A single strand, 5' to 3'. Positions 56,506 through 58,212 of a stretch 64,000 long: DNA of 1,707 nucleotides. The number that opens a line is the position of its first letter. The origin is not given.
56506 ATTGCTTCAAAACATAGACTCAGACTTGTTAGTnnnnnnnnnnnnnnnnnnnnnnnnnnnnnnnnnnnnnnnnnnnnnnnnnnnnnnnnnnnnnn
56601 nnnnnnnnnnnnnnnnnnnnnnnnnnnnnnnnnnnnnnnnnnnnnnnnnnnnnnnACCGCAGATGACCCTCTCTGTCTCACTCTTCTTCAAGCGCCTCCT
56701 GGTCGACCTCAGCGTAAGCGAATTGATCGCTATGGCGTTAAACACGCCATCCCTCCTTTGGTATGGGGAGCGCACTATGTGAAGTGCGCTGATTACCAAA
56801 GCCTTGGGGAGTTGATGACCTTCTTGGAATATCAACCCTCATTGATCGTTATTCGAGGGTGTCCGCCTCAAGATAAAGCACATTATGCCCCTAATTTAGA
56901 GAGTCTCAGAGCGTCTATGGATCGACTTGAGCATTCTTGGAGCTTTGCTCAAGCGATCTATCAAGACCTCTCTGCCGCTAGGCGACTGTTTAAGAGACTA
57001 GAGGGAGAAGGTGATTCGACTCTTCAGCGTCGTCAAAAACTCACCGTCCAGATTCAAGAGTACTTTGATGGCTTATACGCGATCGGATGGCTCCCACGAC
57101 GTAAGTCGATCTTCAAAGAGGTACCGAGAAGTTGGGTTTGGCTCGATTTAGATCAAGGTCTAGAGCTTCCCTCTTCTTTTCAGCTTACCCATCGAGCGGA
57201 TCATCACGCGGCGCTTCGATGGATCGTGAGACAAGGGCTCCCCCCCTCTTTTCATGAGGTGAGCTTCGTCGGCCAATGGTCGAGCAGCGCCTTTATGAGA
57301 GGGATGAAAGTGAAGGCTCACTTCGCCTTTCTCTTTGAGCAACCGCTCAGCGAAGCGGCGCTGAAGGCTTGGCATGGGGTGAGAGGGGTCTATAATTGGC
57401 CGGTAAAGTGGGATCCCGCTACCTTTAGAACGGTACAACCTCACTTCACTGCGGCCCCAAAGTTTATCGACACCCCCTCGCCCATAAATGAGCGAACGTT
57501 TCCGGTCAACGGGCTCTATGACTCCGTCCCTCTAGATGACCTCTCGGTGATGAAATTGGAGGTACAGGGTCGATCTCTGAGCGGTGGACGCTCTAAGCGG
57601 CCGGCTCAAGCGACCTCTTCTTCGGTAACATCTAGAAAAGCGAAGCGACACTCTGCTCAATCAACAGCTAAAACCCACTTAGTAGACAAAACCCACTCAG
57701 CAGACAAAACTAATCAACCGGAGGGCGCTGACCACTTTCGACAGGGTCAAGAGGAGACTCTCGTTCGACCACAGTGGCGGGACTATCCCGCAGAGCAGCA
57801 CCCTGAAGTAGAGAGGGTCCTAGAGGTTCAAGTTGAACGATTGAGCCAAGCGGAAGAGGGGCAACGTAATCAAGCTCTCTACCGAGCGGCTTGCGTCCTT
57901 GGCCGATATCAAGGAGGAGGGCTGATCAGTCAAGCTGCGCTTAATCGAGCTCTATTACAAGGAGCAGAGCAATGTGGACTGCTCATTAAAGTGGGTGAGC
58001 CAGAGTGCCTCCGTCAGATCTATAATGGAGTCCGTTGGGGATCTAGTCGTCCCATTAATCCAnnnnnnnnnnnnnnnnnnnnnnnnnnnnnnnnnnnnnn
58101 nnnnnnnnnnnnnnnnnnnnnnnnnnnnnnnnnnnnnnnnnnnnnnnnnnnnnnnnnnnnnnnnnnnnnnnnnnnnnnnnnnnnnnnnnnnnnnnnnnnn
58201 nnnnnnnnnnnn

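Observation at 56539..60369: Solitary multidomain replicase-like gene: primase/polymerase-like + PriCT-like + putative Fe-S SF2 helicase + wHTH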

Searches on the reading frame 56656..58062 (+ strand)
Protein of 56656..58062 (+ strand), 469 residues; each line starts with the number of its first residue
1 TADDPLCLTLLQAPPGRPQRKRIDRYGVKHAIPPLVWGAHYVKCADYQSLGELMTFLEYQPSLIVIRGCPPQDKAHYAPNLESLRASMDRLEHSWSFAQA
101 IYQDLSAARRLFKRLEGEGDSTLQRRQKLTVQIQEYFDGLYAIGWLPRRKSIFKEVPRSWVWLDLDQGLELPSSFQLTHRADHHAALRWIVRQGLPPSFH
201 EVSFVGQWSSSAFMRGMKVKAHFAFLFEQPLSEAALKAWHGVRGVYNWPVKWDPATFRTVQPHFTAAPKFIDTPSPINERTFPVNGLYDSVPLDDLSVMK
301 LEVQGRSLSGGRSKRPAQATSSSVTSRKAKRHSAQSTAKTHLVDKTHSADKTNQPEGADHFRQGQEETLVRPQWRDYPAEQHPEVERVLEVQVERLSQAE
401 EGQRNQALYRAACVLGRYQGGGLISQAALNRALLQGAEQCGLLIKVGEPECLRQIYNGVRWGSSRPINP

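Call 38: predict_structure(alignment_id=A2)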
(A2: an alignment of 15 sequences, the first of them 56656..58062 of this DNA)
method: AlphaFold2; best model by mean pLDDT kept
length: 469 residues; sequences in the alignment: 15
mean_pLDDT: 78.9   pTM: 0.62
mean pLDDT of the five models: 78.9, 76.6, 75.2, 73.9, 72.9
residues with pLDDT >= 90: 200; 70-90: 168; 50-70: 31; < 50: 70
segments of 3 or more residues with pLDDT < 50: 310-378
pLDDT, mean of each block of 10 residues (from residue 1): 87 91 86 92 91 92 89 89 93 94 96 87 90 96 91 89 85 75 90 92 91 71 92 86 67 70 73 81 94 85 73 36 30 27 27 29 30 44 84 95 94 93 88 96 91 92 75
secondary structure, 60 per line:
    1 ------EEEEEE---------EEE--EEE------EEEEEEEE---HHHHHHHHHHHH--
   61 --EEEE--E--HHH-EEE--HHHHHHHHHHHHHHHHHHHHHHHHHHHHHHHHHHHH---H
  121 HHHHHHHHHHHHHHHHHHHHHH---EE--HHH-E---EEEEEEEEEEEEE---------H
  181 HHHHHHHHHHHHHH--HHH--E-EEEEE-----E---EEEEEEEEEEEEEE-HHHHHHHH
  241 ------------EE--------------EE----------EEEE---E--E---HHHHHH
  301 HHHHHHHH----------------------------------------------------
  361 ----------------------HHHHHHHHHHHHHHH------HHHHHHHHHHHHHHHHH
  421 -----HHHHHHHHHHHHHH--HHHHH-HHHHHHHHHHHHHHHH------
elements in order: E7-12 E22-24 E27-29 E36-43 H47-58 E63-66 E76-78 H81-116 H120-142 E158-170 H180-194 E204-208 E218-231 H233-240 E281-284 H295-308 H383-397 H404-420 H426-439 H442-446 H448-463

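Call 41: fold_search(model_id=the predicted structure, library=pdb)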
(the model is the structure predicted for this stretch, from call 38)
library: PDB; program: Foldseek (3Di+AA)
matches with E <= 10: 209; with E <= 0.001: 0
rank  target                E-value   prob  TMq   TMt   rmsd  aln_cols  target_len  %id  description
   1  1rq0_A                2.7e-01  0.18  0.11  0.15  17.6       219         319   10  Crystal structure of peptide releasing factor 1 (released 2004-08-17)
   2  8iqh_C                2.8e-01  0.09  0.14  0.09  16.9       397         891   10  Structure of Full-Length AsfvPrimPol in Apo-Form (released 2023-07-26)
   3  9ut4_B                3.6e-01  0.10  0.13  0.16  12.4       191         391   12  The primase module of the helicase-primase complex from HHV1 bound with ssDNA and amenamevir (released 2026-04-08)
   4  8iqh_B                5.3e-01  0.06  0.14  0.09  16.6       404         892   12  Structure of Full-Length AsfvPrimPol in Apo-Form (released 2023-07-26)
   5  8iqh_F                5.6e-01  0.06  0.14  0.09  17.5       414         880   12  Structure of Full-Length AsfvPrimPol in Apo-Form (released 2023-07-26)
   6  2mab_MODEL_1_A        6.3e-01  0.35  0.11  0.35   7.2        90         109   14  Untangling the Solution Structure of C-Terminal Domain of Aciniform Spidroin (released 2014-03-05)
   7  9tg4_E                6.7e-01  0.02  0.09  0.10  21.2       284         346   10  Structure of the YbjP lipoprotein bound to the AcrABZ-TolC efflux pump (released 2026-04-08)
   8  8iqi_A                7.1e-01  0.06  0.14  0.09  19.6       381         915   10  Structure of Full-Length AsfvPrimPol in Complex-Form (released 2023-07-26)
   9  8iqh_H                8.4e-01  0.04  0.15  0.10  16.4       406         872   11  Structure of Full-Length AsfvPrimPol in Apo-Form (released 2023-07-26)
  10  6wdz_D                8.9e-01  0.13  0.11  0.34   6.7       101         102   16  Porcine circovirus 2 Rep domain complexed with a single-stranded DNA 10-mer comprising the cleavage site (released 2020-12-16)
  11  9ut5_B                8.9e-01  0.08  0.14  0.08  12.9       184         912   14  The helicase-primase complex from HHV1 bound with ssDNA and pritelivir (released 2026-04-08)
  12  7c08_G                1.0e+00  0.08  0.13  0.25  13.0       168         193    9  Crystal structure of S34Y mutant of yeast U2AF1 complex bound to 3' splice site RNA, 5'-UAGGU. (released 2020-09-30)
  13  9tg4_H                1.0e+00  0.05  0.11  0.15  22.4       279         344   11  Structure of the YbjP lipoprotein bound to the AcrABZ-TolC efflux pump (released 2026-04-08)
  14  6iok_J                1.1e+00  0.06  0.10  0.14  19.1       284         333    7  Cryo-EM structure of multidrug efflux pump MexAB-OprM (0 degree state) (released 2019-04-03)
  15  9tg4_G                1.1e+00  0.02  0.09  0.11  29.9       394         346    9  Structure of the YbjP lipoprotein bound to the AcrABZ-TolC efflux pump (released 2026-04-08)
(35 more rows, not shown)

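Call 70: search_protein_representatives(alignment_id=A2)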
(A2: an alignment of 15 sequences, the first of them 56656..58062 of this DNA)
Query: 15 sequences, 460 profile positions. Proteins with E-value up to 0.001 (for the whole library): 3998; up to 1e-10: 833; up to 1e-30: 9. The best 150 are listed.
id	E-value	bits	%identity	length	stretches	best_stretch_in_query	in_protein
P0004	1.4e-214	729.7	-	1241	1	2-460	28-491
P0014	1.5e-181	620.8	-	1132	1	2-459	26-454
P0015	7.9e-168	575.6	-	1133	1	2-459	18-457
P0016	8.2e-132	456.8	-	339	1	2-311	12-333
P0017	1.2e-106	373.9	-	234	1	3-229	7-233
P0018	1.5e-55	205.4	-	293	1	252-460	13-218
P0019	1.2e-51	192.5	-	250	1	2-176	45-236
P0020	6.0e-36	140.8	-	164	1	2-119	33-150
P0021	1.7e-31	126.1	-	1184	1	149-457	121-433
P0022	5.0e-30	121.3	-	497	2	153-289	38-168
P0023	2.3e-27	112.5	-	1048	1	147-294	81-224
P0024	6.8e-26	107.6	-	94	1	2-74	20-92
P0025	1.2e-25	106.8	-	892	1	106-310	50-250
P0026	1.5e-25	106.5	-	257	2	146-300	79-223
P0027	1.7e-25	106.3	-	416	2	149-292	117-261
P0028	1.8e-25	106.2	-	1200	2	148-454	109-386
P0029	4.6e-25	104.9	-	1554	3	214-331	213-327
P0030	6.6e-25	104.4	-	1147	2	153-277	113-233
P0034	5.9e-24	101.2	-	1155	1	135-308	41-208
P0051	2.1e-22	96.1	-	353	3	192-282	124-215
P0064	2.6e-21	92.5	-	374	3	149-279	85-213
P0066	3.6e-21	92.1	-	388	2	152-291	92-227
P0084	2.2e-20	89.5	-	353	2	158-284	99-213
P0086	3.4e-20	88.8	-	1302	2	150-459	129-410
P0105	1.9e-19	86.3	-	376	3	158-294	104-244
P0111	4.1e-19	85.3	-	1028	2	151-291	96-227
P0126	1.1e-18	83.8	-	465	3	154-299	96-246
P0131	1.7e-18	83.2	-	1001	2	158-277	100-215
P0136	2.3e-18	82.8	-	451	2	68-287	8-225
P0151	6.4e-18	81.3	-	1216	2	148-458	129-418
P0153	7.5e-18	81.1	-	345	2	152-295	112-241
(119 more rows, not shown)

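Call 72: search_protein_families(library=pfam, proteins=[P0021, P0028, P0086, P0151, P0023, P0025, P0029, P0034], max_evalue=0.01)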
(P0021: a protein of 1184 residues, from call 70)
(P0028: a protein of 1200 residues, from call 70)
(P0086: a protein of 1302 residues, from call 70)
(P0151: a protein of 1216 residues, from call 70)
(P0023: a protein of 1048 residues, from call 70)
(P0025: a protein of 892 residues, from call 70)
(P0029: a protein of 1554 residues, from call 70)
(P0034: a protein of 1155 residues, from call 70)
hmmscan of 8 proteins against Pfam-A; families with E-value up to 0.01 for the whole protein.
P0021 (1184 aa): 0 families

P0028 (1200 aa): 0 families

P0086 (1302 aa): 2 families
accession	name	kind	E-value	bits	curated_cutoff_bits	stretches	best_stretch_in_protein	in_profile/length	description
PF02399.21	Herpes_ori_bp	-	2.8e-06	26.2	20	0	477-627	55-215/820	Origin of replication binding protein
PF00270.35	DEAD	-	9.5e-05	22.6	26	1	539-601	103-161/167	DEAD/DEAH box helicase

P0151 (1216 aa): 0 families

P0023 (1048 aa): 0 families

P0025 (892 aa): 2 families
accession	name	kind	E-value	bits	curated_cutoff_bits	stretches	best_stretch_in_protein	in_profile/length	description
PF08706.16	D5_N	-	1.6e-09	38.7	22.4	1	446-572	12-144/145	D5 N terminal like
PF19263.5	DUF5906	-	2.5e-09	38.2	27.6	1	605-716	1-114/114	Family of unknown function (DUF5906)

P0029 (1554 aa): 1 family
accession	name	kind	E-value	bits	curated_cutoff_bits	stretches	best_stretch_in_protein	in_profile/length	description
PF02399.21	Herpes_ori_bp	-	0.0026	16.4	20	1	784-876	129-216/820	Origin of replication binding protein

P0034 (1155 aa): 0 families

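Call 76: find_related_loci(query=A4, collection=viral_contigs, flank=10000)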
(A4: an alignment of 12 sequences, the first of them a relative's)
Query A4 (1200 aa) in viral_contigs; peptide patterns used: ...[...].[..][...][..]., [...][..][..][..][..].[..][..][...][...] (x = any residue, [..] = any of these).
48 stretches matched a pattern, but none encodes a relative of the query by tblastn (E <= 1e-3).

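Call 77: find_homologous_proteins(query=P0028, max_evalue=0.00001)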
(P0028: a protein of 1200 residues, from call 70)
Query P0028 (1200 aa): 19 proteins with E <= 0.00001 among 8000 candidates.
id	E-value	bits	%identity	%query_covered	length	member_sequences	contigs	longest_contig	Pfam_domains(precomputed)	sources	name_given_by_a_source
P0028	0.0e+0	2718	100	100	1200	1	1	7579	-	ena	-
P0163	1.2e-239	816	38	90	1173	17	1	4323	-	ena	-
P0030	1.0e-212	727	40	92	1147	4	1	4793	-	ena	-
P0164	7.0e-28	115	32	28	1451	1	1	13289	-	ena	-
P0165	6.3e-26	109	35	17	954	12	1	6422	PF08706.17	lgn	-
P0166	4.9e-25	106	36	18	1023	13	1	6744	-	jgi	jgi:hypothetical protein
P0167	8.3e-24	102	35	20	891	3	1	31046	-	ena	-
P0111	5.7e-23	99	34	19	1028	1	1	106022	-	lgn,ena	-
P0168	3.3e-21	93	25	47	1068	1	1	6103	-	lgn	-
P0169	3.9e-21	93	35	18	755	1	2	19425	PF19263.6,PF05272.18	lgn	-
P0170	6.5e-20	89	35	18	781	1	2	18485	-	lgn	-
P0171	6.9e-19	85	33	18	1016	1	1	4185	PF06048.18,PF18662.8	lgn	-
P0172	1.2e-18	85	35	18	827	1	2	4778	PF19263.6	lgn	-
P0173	4.8e-17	79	34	15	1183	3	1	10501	-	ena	-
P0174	6.6e-16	75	33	17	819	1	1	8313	PF05272.18,PF08707.17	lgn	-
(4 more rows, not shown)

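Call 78: find_encoding_contigs(protein=P0028, flank=10000, max_places=3)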
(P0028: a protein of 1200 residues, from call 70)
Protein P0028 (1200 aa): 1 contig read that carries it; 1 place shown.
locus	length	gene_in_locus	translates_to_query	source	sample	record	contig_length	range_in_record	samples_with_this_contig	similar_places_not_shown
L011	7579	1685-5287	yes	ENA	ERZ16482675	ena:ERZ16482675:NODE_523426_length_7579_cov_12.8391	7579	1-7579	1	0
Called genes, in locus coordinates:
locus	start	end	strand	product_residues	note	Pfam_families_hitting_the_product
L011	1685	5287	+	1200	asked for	-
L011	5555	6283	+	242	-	PF01656:CbiA, PF02374:ArsA_ATPase (faint), PF06564:CBP_BcsQ (faint), PF09140:MipZ (faint), PF10609:ParA, PF13614:AAA_31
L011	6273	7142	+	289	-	-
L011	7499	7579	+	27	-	?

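Call 79: find_encoding_contigs(protein=P0030, flank=10000, max_places=3)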
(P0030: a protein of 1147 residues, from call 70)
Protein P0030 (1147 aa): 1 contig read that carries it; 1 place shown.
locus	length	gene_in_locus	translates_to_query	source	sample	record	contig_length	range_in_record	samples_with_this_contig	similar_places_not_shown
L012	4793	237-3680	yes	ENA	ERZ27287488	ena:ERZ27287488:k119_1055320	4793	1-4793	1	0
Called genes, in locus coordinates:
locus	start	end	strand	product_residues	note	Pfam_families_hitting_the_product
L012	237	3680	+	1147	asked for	-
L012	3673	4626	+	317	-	-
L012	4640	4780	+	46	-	-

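Call 80: find_encoding_contigs(protein=P0163, flank=10000, max_places=3)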
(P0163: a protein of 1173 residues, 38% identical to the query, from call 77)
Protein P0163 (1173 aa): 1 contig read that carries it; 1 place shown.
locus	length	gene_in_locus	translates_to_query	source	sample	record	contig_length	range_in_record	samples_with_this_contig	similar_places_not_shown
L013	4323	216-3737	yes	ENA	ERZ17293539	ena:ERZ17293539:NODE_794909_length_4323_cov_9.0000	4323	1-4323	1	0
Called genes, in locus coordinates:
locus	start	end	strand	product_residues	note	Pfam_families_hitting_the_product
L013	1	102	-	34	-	?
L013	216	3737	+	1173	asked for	-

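Call 83: search_protein_families(library=pfam, proteins=[L011:6273-7139:+, L012:3673-4623:+, P0174, P0164, P0168], max_evalue=0.01)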
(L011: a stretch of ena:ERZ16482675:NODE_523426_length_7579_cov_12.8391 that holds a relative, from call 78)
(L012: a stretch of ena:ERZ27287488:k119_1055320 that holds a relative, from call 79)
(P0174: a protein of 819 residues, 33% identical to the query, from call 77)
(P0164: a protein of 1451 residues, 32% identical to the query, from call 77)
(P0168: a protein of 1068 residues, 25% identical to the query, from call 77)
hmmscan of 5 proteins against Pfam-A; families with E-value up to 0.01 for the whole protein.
L011:6273-7139:+ (289 aa): 0 families

L012:3673-4623:+ (317 aa): 1 family
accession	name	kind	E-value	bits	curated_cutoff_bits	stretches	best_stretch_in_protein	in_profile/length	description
PF03781.23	FGE-sulfatase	-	4.2e-05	23.8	23.3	1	249-298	35-110/255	Sulfatase-modifying factor enzyme 1-like domain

P0174 (819 aa): 3 families
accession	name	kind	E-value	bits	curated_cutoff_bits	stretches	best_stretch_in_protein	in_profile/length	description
PF05272.17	VapE-like_dom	-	1.2e-50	172.4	25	1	487-695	1-199/217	Virulence-associated protein E-like domain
PF08707.16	PriCT_2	-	9.7e-13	48.8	22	1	277-343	16-77/77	Primase C terminal 2 (PriCT-2)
PF19263.5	DUF5906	-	0.0034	18.5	27.6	1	547-654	1-114/114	Family of unknown function (DUF5906)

P0164 (1451 aa): 0 families

P0168 (1068 aa): 0 families
